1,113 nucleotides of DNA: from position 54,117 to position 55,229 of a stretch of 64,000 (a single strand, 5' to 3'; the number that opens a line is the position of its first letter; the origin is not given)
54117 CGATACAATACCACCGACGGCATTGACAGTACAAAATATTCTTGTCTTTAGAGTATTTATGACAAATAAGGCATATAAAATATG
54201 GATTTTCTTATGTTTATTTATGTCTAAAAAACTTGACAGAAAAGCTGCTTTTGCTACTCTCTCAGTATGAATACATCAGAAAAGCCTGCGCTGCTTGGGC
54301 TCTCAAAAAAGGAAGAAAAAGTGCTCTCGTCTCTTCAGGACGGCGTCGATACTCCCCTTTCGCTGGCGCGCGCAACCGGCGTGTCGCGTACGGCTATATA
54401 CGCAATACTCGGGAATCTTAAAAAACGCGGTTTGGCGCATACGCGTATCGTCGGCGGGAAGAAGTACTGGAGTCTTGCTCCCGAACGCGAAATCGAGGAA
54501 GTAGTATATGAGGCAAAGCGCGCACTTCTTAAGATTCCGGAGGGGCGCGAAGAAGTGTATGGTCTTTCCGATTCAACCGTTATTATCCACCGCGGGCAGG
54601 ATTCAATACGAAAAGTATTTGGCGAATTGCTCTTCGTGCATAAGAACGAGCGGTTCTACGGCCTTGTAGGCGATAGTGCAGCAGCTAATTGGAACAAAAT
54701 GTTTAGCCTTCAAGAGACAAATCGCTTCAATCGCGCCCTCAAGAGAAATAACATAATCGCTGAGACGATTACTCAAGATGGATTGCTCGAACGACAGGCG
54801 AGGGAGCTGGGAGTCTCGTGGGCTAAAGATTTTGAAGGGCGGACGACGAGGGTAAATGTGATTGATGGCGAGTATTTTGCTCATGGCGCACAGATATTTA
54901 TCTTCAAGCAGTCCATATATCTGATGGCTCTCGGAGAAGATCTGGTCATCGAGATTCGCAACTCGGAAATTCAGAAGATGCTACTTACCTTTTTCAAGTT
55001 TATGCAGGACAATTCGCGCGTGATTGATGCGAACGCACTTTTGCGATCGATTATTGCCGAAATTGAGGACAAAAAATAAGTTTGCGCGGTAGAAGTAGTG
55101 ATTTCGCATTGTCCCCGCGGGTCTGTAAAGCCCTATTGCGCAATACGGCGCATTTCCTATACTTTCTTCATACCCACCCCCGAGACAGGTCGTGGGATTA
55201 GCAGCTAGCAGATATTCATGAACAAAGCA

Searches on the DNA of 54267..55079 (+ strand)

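Call 60: search_rna_families(sources=[L016, L017, L018, L019, L020, L022, L004, L010, L014, L015, L012], threshold=gathering)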
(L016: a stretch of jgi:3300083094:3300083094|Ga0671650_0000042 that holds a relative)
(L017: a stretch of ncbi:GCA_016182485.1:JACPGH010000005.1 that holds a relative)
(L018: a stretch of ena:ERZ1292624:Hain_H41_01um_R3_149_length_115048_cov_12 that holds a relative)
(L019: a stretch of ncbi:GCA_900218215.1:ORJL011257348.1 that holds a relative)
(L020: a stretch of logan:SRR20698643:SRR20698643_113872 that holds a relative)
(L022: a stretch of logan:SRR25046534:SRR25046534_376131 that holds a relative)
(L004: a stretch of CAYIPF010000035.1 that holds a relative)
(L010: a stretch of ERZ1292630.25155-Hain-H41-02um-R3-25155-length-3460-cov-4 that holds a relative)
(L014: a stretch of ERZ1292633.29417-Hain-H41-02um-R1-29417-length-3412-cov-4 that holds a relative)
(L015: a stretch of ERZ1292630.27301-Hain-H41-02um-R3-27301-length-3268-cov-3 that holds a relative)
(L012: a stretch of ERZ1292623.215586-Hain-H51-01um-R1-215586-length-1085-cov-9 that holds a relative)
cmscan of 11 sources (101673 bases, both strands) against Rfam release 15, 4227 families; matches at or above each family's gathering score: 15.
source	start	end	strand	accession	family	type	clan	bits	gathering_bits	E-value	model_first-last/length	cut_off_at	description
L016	13772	13842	-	RF00005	tRNA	Gene; tRNA;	CL00001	74.4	29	3e-14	1-71/71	no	tRNA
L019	13761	13831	-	RF00005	tRNA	Gene; tRNA;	CL00001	74.4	29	3e-14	1-71/71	no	tRNA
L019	15727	15797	-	RF00005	tRNA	Gene; tRNA;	CL00001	74.1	29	3.7e-14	1-71/71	no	tRNA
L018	15489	15559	-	RF00005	tRNA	Gene; tRNA;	CL00001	71.9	29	1.5e-13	1-71/71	no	tRNA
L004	5814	5885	+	RF00005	tRNA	Gene; tRNA;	CL00001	70.5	29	3.7e-13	1-71/71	no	tRNA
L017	10833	10903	-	RF00005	tRNA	Gene; tRNA;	CL00001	69.1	29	8.7e-13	1-71/71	no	tRNA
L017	13844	13914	+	RF00005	tRNA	Gene; tRNA;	CL00001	68.7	29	1.1e-12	1-71/71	no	tRNA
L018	13549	13619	-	RF00005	tRNA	Gene; tRNA;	CL00001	68.5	29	1.3e-12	1-71/71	no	tRNA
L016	15742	15812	-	RF00005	tRNA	Gene; tRNA;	CL00001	68.1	29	1.7e-12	1-71/71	no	tRNA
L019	15838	15909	-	RF00005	tRNA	Gene; tRNA;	CL00001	63.3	29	3.5e-11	1-71/71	no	tRNA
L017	15404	15475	-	RF00005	tRNA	Gene; tRNA;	CL00001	60.2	29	2.4e-10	1-71/71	no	tRNA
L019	15094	15164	-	RF00005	tRNA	Gene; tRNA;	CL00001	51.5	29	6.3e-08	1-71/71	no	tRNA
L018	14883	14953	+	RF00005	tRNA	Gene; tRNA;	CL00001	47.7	29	6.7e-07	1-71/71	no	tRNA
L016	15073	15143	-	RF00005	tRNA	Gene; tRNA;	CL00001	47.1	29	9.9e-07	1-71/71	no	tRNA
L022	1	53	+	RF00005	tRNA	Gene; tRNA;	CL00001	42.2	29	2.2e-05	20-71/71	5'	tRNA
